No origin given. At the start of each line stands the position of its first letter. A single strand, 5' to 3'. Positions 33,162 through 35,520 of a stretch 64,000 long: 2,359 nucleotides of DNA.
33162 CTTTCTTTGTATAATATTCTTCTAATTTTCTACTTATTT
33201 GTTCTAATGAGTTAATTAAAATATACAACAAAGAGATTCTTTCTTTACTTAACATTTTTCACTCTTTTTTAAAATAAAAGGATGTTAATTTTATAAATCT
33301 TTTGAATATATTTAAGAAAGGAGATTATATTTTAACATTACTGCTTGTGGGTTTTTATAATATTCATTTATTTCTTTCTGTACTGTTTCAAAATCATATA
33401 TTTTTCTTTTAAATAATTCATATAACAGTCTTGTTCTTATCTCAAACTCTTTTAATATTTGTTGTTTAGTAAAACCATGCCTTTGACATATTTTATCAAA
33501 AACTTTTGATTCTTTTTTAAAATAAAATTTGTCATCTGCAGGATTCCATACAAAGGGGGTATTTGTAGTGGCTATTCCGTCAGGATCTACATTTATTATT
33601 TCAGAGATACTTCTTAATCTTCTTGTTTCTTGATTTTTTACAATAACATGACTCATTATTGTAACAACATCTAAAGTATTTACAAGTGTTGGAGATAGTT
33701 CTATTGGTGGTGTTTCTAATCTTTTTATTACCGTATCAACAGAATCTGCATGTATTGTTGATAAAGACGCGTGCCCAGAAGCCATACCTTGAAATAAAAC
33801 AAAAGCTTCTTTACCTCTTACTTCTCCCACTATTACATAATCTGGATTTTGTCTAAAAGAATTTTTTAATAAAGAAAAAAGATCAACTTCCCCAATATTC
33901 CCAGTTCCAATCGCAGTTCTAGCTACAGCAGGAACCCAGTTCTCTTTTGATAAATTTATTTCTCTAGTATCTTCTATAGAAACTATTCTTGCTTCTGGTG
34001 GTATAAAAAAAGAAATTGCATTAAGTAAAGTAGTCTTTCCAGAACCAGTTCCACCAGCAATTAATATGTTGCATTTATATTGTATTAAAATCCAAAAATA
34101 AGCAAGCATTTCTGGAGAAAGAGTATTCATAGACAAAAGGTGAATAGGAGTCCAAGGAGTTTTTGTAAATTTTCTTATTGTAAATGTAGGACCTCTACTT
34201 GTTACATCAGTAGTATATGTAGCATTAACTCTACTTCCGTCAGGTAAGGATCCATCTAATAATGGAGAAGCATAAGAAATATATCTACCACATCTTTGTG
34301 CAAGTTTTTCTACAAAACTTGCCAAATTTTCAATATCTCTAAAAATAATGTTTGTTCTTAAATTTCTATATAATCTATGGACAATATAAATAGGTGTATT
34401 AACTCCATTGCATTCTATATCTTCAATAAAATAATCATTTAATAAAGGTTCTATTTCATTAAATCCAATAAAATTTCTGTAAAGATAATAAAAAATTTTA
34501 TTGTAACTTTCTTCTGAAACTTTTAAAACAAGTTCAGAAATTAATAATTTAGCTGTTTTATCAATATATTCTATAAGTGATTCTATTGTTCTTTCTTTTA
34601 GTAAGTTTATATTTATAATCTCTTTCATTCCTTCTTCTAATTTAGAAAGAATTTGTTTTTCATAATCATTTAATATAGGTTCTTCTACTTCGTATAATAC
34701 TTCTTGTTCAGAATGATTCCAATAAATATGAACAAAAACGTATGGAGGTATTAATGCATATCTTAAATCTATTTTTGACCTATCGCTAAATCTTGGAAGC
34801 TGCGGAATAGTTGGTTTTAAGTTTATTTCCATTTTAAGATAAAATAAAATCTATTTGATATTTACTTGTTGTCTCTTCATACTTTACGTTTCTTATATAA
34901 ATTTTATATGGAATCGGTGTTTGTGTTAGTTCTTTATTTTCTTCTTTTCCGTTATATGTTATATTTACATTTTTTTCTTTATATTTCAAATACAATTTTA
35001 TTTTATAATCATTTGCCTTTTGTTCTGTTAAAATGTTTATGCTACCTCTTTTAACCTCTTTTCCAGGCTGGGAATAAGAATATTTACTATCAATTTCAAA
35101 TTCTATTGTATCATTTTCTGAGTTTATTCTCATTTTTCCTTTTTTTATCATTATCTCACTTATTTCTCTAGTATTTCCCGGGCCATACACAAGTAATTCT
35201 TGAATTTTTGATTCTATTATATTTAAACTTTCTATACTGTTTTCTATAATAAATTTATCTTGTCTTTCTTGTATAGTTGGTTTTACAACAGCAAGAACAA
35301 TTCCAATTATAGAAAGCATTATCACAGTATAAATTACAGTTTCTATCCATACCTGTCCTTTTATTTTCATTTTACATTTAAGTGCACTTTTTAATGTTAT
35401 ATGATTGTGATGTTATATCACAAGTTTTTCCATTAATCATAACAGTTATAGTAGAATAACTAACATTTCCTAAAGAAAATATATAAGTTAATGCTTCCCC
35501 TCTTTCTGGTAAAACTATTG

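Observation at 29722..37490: Complete minus-strand operon for a type-IV-pilus / archaellum-like filament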

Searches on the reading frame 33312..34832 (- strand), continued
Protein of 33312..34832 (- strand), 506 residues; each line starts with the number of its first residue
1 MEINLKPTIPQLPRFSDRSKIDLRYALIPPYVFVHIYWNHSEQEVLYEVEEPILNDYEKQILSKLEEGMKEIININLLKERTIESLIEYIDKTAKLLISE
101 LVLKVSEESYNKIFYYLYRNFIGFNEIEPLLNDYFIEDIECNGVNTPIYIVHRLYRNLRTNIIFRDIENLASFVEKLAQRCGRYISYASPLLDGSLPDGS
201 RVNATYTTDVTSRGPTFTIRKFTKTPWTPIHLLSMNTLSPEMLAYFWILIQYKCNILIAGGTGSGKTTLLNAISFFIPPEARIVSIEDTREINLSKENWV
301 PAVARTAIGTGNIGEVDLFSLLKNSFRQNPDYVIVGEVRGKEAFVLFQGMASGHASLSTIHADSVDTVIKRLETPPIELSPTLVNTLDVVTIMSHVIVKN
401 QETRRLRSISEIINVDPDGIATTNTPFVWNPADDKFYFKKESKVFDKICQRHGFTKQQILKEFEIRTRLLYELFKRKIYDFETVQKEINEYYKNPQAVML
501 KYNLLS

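Call 99: list_cluster_members(proteins=[P0257, P0258, P0265, P0267, P0279, P0281, P0283, P0263, P0276, P0278])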
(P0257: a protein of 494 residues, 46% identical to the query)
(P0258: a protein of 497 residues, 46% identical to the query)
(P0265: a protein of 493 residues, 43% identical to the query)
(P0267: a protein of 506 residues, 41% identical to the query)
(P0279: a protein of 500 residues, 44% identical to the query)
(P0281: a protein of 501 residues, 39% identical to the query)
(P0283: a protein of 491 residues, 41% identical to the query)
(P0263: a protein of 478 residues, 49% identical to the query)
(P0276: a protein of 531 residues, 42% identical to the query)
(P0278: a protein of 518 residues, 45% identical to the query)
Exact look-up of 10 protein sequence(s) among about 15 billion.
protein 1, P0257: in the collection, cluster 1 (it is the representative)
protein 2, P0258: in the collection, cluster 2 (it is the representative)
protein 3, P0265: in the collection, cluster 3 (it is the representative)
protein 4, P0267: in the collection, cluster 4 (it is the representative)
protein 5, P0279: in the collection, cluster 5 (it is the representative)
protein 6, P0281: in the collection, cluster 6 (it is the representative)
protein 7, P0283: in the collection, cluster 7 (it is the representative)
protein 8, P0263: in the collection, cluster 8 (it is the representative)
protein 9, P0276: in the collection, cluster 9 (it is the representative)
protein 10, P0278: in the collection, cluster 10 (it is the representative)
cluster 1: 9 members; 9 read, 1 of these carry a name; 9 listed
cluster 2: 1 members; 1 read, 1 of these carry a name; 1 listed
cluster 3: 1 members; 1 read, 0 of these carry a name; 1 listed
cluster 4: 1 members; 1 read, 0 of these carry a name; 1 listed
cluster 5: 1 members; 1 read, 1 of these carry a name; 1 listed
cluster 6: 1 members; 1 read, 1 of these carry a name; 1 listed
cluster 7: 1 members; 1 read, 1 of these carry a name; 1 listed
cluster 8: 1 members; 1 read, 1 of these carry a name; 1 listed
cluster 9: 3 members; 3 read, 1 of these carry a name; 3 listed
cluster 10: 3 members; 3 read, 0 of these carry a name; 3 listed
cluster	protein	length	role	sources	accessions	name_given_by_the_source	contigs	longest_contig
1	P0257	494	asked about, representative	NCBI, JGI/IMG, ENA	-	-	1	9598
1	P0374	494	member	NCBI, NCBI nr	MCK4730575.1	MAG: type II/IV secretion system ATPase subunit [Candidatus Aenigmarchaeota archaeon] | type II/IV secretion system ATPase subunit [Candidatus Aenigmarchaeota archaeon]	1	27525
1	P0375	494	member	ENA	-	-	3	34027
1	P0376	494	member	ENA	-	-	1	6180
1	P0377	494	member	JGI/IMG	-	-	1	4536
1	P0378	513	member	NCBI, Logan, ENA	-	-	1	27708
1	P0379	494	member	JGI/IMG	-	-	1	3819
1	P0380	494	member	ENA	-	-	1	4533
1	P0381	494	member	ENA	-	-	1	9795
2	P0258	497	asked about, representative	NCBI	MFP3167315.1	MAG: type II/IV secretion system ATPase subunit [Candidatus Nanopusillus sp.]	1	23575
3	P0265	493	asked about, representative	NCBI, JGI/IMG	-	-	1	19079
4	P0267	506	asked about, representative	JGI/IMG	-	-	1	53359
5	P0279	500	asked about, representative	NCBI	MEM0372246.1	MAG: type II/IV secretion system ATPase subunit [archaeon]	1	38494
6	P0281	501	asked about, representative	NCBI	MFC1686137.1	ATPase, T2SS/T4P/T4SS family [Nanoarchaeota archaeon]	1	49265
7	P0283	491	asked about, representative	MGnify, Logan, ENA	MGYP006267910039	CR=1 FL=1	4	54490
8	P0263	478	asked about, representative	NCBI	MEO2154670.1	MAG: type II/IV secretion system ATPase subunit [Nanoarchaeota archaeon]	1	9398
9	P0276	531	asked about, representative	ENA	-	-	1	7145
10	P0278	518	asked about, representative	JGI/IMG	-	-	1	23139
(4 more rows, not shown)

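Call 100: search_protein_families(library=pfam, max_evalue=0.001, proteins=[P0224, P0233, P0247])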
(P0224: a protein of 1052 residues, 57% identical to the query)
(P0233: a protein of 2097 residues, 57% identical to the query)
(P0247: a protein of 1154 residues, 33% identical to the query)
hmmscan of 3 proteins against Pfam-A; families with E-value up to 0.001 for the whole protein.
P0224 (1052 aa): 4 families
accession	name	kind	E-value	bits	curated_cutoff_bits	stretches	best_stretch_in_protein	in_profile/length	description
PF00437.27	T2SSE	-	1.9e-28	99.6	24.9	2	855-935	193-273/370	Type II/IV secretion system protein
PF14890.11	Intein_splicing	-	1.4e-25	90.3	35.8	1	363-833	9-155/155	Intein splicing domain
PF14528.11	LAGLIDADG_3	-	4.1e-15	56.2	22.5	1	645-716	2-79/82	LAGLIDADG-like domain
PF23989.1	PilB3_C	-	0.00015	22.3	27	1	982-1048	5-71/83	PilB3-like, C-terminal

P0233 (2097 aa): 6 families
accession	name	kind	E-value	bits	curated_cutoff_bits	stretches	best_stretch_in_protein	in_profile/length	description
PF14890.11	Intein_splicing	-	6.3e-61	205.1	35.8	3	255-754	10-155/155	Intein splicing domain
PF14528.11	LAGLIDADG_3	-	2e-30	105.3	22.5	2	1105-1178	3-82/82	LAGLIDADG-like domain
PF00437.27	T2SSE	-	6.2e-25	88.1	24.9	2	1903-1966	193-257/370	Type II/IV secretion system protein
PF05204.19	Hom_end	-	5.6e-07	30.1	21.1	0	1093-1158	2-71/110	Homing endonuclease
PF23989.1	PilB3_C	-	0.00024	21.6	27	1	2029-2094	5-70/83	PilB3-like, C-terminal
PF13443.12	HTH_26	-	0.0009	19.9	22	0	943-982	14-54/63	Cro/C1-type HTH DNA-binding domain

P0247 (1154 aa): 12 families
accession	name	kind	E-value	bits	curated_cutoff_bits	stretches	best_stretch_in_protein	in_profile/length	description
PF00437.27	T2SSE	-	1.2e-92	310.9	24.9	2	766-1039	7-277/370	Type II/IV secretion system protein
PF01580.24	FtsK_SpoIIIE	-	4.1e-08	33.4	24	0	896-916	39-59/221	FtsK/SpoIIIE family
PF13245.12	AAA_19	-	8.4e-08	32.9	25.1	0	894-924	9-39/134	AAA domain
PF13191.12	AAA_16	-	4.5e-07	30.9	32.6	0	896-943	24-70/167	AAA ATPase domain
PF00005.33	ABC_tran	-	5.2e-07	30.8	25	0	899-932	14-47/137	ABC transporter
PF06414.18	Zeta_toxin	-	1.1e-06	28.7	22.3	0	385-414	15-45/199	Zeta toxin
PF23989.1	PilB3_C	-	7.2e-06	26.5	27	0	586-632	21-67/83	PilB3-like, C-terminal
PF13555.12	AAA_29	-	1.1e-05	25.6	27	0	886-914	9-40/61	P-loop containing region of AAA domain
PF13401.12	AAA_22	-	1.3e-05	26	27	0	388-443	7-64/130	AAA domain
PF25199.1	nSTAND_NTPase5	-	4.7e-05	23.7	34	0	895-942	40-89/145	Novel STAND NTPase 5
PF13964.12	Kelch_6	-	0.00076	19.8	25.3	0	899-931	14-45/50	Kelch motif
PF01078.27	Mg_chelatase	-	0.00093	19.1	20.3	0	897-931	23-57/207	Magnesium chelatase, subunit ChlI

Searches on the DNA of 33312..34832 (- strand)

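Call 70: search_rna_families(sources=[L001, L003, L009, L011, L019, L033, L085], threshold=gathering)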
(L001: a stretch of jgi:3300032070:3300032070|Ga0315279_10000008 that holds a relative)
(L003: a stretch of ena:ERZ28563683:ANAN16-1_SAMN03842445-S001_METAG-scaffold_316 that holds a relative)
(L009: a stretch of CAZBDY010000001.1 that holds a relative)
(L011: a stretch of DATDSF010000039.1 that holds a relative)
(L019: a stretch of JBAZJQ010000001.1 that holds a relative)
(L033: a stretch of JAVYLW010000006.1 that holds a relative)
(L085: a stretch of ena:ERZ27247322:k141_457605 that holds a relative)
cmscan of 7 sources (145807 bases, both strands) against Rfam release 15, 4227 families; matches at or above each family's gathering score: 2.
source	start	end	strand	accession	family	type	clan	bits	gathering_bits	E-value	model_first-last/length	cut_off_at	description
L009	7081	7337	+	RF01854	Bacteria_large_SRP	Gene;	CL00003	62.3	60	1.5e-06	1-256/256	no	Bacterial large signal recognition particle RNA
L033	2458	2542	+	RF00005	tRNA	Gene; tRNA;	CL00001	59.3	29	6.3e-10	1-71/71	no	tRNA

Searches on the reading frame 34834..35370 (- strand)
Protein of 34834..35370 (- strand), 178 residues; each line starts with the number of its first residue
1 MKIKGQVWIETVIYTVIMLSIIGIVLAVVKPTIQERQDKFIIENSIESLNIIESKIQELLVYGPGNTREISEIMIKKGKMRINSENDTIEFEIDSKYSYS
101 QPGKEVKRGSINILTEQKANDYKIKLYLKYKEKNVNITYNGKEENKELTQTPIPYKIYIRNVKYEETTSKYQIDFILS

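Call 3: search_protein_families(library=pfam, max_evalue=0.1, proteins=[window:34834-35370:-])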
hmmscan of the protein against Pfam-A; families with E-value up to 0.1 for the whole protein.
window:34834-35370:- (178 aa): 3 families
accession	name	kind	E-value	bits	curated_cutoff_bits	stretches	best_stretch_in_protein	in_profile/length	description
PF18961.6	DUF5703_N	-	0.04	14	26.7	1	73-145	46-113/287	Domain of unknown function (DUF5703)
PF04766.17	Baculo_p26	-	0.041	13.8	26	1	67-143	149-219/234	Nucleopolyhedrovirus p26 protein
PF22585.3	Sialidase-like_CBM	-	0.053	13.9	27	0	113-153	91-131/156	Sialidase-like, CBM domain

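Call 4: search_protein_families(library=ncbifam, max_evalue=0.1, proteins=[window:34834-35370:-])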
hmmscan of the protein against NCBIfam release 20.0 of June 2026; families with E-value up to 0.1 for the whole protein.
window:34834-35370:- (178 aa): 1 family
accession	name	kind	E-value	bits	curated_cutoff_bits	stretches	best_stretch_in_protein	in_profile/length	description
TIGR01710.1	typeII_sec_gspG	equivalog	0.072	13.1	88.85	0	11-55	4-48/134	type II secretion system major pseudopilin GspG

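Call 44: find_homologous_proteins(query=window:34834-35370:-, max_evalue=0.00001)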
Query window:34834-35370:- (178 aa): 92 proteins with E <= 0.00001 among 157 candidates.
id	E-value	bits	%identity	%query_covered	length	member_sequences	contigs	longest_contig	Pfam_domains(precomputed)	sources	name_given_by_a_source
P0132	6.3e-105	366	100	100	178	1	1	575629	-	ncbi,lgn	ncbi:MAG: hypothetical protein QW117_02175 [Candidatus Pacearchaeota archaeon]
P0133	6.1e-64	233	61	98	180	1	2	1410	-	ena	-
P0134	9.6e-62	226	62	98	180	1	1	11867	-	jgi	jgi:hypothetical protein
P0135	4.0e-61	224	61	98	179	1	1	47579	-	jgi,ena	-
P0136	6.2e-61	223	58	98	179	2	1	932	-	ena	-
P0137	1.8e-60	222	59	98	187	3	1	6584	-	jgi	jgi:hypothetical protein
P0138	4.4e-56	207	68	83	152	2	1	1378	-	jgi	-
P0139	1.0e-36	144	52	93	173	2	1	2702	-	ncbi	-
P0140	2.9e-36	143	49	96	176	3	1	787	-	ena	-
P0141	3.4e-35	139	49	89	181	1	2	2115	-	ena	-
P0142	8.9e-35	138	45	98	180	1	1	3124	-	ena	-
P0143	8.2e-34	135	47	98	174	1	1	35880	-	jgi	-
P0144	1.0e-33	135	47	90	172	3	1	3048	-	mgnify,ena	mgnify:FL=1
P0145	1.2e-33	134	42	97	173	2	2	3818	-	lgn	-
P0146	2.1e-33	133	48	90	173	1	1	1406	-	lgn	-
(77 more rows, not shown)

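Call 50: predict_structure(alignment_id=A1)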
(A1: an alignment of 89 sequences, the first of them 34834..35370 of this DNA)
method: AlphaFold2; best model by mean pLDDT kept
length: 178 residues; sequences in the alignment: 89
mean_pLDDT: 95.3   pTM: 0.83
mean pLDDT of the five models: 95.3, 94.7, 94.1, 94.0, 93.9
residues with pLDDT >= 90: 166; 70-90: 10; 50-70: 2; < 50: 0
segments of 3 or more residues with pLDDT < 50: none
pLDDT, mean of each block of 10 residues (from residue 1): 78 95 96 97 97 96 95 95 97 98 97 97 98 95 97 96 95 97
secondary structure, 60 per line:
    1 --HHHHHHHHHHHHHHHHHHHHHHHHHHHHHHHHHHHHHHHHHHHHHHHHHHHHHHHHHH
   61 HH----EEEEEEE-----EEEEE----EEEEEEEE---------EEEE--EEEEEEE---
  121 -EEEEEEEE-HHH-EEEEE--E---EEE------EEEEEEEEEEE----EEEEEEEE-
elements in order: H3-62 E67-73 E79-83 E88-95 E105-108 E111-117 E122-129 E135-139 E146-148 E155-165 E170-177

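Call 54: fold_search(model_id=the predicted structure, library=pdb)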
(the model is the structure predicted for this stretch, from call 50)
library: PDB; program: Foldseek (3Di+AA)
matches with E <= 10: 637; with E <= 0.001: 0
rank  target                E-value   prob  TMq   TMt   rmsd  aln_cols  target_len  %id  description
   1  3m4w_C                7.5e-02  0.90  0.24  0.16   7.2        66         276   12  Structural basis for the negative regulation of bacterial stress response by RseB (released 2010-05-05)
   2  3cdd_C                8.4e-02  0.38  0.23  0.15  14.1       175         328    8  Crystal structure of prophage MuSo2, 43 kDa tail protein from Shewanella oneidensis (released 2008-03-11)
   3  2v43_C                1.4e-01  0.72  0.23  0.16   7.5        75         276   12  Crystal structure of RseB: a sensor for periplasmic stress response in E. coli (released 2007-08-28)
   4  2v43_B                1.4e-01  0.51  0.18  0.12  11.0        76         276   10  Crystal structure of RseB: a sensor for periplasmic stress response in E. coli (released 2007-08-28)
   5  3m4w_D                1.5e-01  0.72  0.21  0.15  10.5        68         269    9  Structural basis for the negative regulation of bacterial stress response by RseB (released 2010-05-05)
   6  2p4b_A                1.9e-01  0.35  0.17  0.12  12.4        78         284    9  Crystal structure of E.coli RseB (released 2007-05-22)
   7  2v43_A                2.0e-01  0.69  0.22  0.15   9.4        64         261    9  Crystal structure of RseB: a sensor for periplasmic stress response in E. coli (released 2007-08-28)
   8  2v42_B                2.1e-01  0.60  0.21  0.14   8.7        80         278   11  Crystal structure of RseB: a sensor for periplasmic stress response in E. coli (released 2007-08-28)
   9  3m4w_A                2.6e-01  0.60  0.24  0.16   7.4        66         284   14  Structural basis for the negative regulation of bacterial stress response by RseB (released 2010-05-05)
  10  2ol3_A                2.6e-01  0.08  0.15  0.19  16.9       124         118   10  crystal structure of BM3.3 ScFV TCR in complex with PBM8-H-2KBM8 MHC class I molecule (released 2007-04-03)
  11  9rku_Af               3.6e-01  0.08  0.18  0.12  15.5       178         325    8  Agrobacterium phage 7-7-1 baseplate (released 2025-12-10)
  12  6lkd_A                3.8e-01  0.13  0.16  0.07  14.2        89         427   11  in meso full-length rat KMO in complex with a pyrazoyl benzoic acid inhibitor (released 2020-12-23)
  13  2p4b_C                4.6e-01  0.82  0.20  0.14   3.4        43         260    9  Crystal structure of E.coli RseB (released 2007-05-22)
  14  9leq_A                4.6e-01  0.44  0.21  0.25   7.1        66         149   14  paralysed flagellum protein PflA N-terminal domain and PflB complex (released 2025-10-15)
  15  3to4_C                4.6e-01  0.10  0.15  0.14  17.2       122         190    8  Structure of mouse Valpha14Vbeta2-mouseCD1d-alpha-Galactosylceramide (released 2011-12-14)
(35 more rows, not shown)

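Call 77: search_solved_structures(query=A1, max_evalue=1, show_alignments=2)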
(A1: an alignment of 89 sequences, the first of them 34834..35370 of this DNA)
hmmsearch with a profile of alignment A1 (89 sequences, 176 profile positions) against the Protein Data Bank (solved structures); distinct sequences matched with E-value up to 1: 10.
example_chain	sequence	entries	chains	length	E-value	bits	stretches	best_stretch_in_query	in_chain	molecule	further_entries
8j07_g3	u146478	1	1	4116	0.032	17.3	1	24-106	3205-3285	Dynein axonemal heavy chain 3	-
9fqr_Xx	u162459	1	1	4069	0.041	17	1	24-83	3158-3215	putative malate dehydrogenase 1B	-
9egp_A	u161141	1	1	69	0.082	16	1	14-60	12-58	Geopilin domain 1 protein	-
2m7g_A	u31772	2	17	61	0.15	15.2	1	14-60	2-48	Geopilin domain 1 protein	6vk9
7tgg_A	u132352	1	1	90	0.37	13.9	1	14-60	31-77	Geopilin domain 1 protein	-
8pfb_G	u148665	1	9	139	0.44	13.7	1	18-73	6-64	Type IV pilin PilE1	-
8tob_GA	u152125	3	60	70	0.46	13.6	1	14-61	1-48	Fimbrial protein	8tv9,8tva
2qzi_A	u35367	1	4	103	0.53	13.4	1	138-172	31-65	Uncharacterized protein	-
36rp_G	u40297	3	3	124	0.7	13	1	60-105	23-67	DNA-directed RNA polymerase subunit Rpo8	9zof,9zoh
7ok0_G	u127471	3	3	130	0.76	12.9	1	60-105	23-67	DNA-directed RNA polymerase, subunit G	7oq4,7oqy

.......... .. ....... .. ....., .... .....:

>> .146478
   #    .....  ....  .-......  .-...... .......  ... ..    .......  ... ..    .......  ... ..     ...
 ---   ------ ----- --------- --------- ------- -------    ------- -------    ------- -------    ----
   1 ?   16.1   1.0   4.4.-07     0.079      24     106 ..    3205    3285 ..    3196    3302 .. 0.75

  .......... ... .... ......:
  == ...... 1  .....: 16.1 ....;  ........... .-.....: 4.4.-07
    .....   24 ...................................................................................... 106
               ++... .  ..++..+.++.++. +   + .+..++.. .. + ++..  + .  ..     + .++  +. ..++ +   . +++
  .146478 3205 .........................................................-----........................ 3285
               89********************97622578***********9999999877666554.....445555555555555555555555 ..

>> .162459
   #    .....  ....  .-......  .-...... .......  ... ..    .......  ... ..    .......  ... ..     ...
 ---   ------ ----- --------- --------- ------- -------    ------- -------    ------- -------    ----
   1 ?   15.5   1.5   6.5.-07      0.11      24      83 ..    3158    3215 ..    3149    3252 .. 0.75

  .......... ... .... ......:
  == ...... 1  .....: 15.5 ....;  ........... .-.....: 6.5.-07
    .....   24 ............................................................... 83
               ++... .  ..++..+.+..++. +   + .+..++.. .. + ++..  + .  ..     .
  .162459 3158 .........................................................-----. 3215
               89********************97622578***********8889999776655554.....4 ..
